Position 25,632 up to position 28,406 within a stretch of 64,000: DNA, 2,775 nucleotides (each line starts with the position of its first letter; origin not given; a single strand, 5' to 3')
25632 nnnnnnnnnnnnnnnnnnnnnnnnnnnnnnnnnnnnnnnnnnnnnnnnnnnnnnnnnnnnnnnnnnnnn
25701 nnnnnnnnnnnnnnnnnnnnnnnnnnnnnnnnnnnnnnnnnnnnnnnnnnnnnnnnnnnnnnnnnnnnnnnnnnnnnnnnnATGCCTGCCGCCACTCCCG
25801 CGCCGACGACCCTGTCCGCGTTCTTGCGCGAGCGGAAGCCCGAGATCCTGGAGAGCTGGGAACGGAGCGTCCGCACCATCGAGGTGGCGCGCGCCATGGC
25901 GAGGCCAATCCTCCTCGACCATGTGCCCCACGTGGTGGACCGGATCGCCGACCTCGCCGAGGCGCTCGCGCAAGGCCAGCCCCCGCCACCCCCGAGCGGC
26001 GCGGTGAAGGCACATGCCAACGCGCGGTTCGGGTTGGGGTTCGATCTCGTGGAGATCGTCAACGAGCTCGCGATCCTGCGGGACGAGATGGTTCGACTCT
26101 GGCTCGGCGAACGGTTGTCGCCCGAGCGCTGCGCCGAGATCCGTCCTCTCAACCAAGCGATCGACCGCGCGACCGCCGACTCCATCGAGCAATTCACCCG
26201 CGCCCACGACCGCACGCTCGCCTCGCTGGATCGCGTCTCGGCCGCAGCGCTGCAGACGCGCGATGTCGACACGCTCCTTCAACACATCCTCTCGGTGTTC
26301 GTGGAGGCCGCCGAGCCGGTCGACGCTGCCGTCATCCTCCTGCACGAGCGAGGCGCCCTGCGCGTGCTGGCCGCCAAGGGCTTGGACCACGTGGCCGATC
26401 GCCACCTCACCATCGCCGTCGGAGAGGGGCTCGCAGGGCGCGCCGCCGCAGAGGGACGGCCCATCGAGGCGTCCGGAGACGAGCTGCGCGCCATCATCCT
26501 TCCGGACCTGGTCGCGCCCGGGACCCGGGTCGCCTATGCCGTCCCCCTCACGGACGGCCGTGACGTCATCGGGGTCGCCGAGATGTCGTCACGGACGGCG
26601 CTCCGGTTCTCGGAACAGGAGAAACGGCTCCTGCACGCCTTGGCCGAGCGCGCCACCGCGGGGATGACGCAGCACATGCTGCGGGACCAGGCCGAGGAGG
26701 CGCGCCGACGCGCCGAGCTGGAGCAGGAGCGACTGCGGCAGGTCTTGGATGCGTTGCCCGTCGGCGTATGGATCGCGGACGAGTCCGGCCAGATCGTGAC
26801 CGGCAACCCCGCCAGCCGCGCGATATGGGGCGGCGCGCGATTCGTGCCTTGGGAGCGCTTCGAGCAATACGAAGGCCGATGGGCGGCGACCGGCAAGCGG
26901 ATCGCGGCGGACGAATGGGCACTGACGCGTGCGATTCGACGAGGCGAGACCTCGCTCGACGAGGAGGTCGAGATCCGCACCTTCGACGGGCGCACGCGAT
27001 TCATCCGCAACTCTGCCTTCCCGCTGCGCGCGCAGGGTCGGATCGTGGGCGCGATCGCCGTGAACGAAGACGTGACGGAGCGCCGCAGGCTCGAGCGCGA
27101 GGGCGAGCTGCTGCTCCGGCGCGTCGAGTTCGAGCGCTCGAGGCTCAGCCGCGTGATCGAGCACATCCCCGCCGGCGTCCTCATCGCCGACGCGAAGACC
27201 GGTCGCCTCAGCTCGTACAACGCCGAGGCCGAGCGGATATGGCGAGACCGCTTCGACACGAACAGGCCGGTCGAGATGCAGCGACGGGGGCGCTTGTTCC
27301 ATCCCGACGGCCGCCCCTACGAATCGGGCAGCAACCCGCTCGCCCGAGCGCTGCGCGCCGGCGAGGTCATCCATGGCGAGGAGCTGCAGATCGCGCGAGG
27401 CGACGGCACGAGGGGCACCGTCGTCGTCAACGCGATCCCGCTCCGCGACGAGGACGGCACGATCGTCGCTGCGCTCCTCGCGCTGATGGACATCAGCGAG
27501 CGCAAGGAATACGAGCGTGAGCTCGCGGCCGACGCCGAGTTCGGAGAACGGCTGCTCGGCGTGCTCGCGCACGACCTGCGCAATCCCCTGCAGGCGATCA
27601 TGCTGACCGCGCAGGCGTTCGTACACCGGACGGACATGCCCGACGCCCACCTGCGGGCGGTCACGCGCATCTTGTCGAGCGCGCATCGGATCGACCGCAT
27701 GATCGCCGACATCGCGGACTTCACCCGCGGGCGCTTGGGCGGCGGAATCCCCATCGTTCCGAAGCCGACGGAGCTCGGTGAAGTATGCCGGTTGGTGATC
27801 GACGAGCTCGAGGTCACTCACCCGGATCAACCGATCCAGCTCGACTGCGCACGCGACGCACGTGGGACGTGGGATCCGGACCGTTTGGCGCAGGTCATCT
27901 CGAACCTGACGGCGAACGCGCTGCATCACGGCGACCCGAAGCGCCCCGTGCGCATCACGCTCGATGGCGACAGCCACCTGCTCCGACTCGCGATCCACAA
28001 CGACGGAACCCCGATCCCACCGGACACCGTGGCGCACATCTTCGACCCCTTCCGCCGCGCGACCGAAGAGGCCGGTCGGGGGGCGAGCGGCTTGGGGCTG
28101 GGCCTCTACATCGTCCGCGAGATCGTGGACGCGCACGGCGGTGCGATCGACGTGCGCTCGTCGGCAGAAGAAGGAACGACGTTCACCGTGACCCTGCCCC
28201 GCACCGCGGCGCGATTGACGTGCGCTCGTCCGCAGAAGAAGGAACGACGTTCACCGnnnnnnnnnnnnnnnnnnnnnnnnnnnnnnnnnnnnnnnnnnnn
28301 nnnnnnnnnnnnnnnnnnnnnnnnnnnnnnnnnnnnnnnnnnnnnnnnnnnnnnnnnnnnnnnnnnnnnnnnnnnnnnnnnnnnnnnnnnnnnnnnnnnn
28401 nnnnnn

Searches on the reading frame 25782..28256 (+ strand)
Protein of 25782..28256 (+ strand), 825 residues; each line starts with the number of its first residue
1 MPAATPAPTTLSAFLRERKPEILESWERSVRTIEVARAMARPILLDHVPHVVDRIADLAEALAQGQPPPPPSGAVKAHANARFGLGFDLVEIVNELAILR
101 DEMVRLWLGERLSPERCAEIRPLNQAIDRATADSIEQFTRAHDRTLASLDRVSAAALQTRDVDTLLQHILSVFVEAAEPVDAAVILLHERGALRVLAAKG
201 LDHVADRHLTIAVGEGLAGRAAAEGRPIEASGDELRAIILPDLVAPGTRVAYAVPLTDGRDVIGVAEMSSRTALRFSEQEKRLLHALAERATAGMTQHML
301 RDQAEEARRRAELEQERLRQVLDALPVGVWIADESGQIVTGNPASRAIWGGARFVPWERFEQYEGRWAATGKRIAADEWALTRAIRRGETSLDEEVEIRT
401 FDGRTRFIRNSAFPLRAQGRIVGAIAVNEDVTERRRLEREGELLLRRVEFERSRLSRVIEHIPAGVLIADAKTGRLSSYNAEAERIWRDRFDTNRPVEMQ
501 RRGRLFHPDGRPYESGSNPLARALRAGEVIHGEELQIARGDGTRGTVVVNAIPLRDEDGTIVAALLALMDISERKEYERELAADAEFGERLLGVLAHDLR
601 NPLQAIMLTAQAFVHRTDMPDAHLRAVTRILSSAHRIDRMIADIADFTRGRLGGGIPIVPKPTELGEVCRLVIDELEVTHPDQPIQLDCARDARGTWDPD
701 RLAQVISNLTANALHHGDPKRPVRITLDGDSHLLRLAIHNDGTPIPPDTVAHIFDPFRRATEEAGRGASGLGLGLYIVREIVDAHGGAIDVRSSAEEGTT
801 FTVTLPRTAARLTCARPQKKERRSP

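Call 26: search_protein_families(library=pfam, proteins=[window:25782-28256:+], max_evalue=0.001)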
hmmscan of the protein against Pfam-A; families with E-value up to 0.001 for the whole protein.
window:25782-28256:+ (825 aa): 12 families
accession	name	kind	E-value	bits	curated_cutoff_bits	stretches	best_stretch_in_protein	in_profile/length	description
PF02518.31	HATPase_c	-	4.9e-27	95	26.4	1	698-808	2-110/111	Histidine kinase-, DNA gyrase B-, and HSP90-like ATPase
PF08448.16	PAS_4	-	4.7e-19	69.1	23.1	2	322-436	1-110/110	PAS fold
PF00989.32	PAS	-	9.2e-15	55.1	22.6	2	454-571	2-113/113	PAS fold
PF13185.12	GAF_2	-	4.5e-14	53.2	28.6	1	159-292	1-132/136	GAF domain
PF01590.32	GAF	-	1.2e-13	52.1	22.4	1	161-291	1-129/133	GAF domain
PF13426.13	PAS_9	-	5.6e-12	46.3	27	1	463-573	1-103/103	PAS domain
PF13188.13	PAS_8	-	7.3e-12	45.2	21.8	1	316-365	1-52/65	PAS domain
PF00512.31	HisKA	-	4e-10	40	26.9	1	590-650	4-63/66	His Kinase A (phospho-acceptor) domain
PF13492.12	GAF_3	-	1e-06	29.6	27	1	161-291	1-123/129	GAF domain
PF12282.15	GAF_PdtaS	-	6.3e-06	26.6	23.7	0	374-443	73-140/145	Histidine kinase PdtaS, GAF domain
PF13581.12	HATPase_c_2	-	3.9e-05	24.1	27.4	1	709-804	39-126/127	Histidine kinase-like ATPase domain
PF08447.18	PAS_3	-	0.00075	20.2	25.6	0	381-427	42-88/89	PAS fold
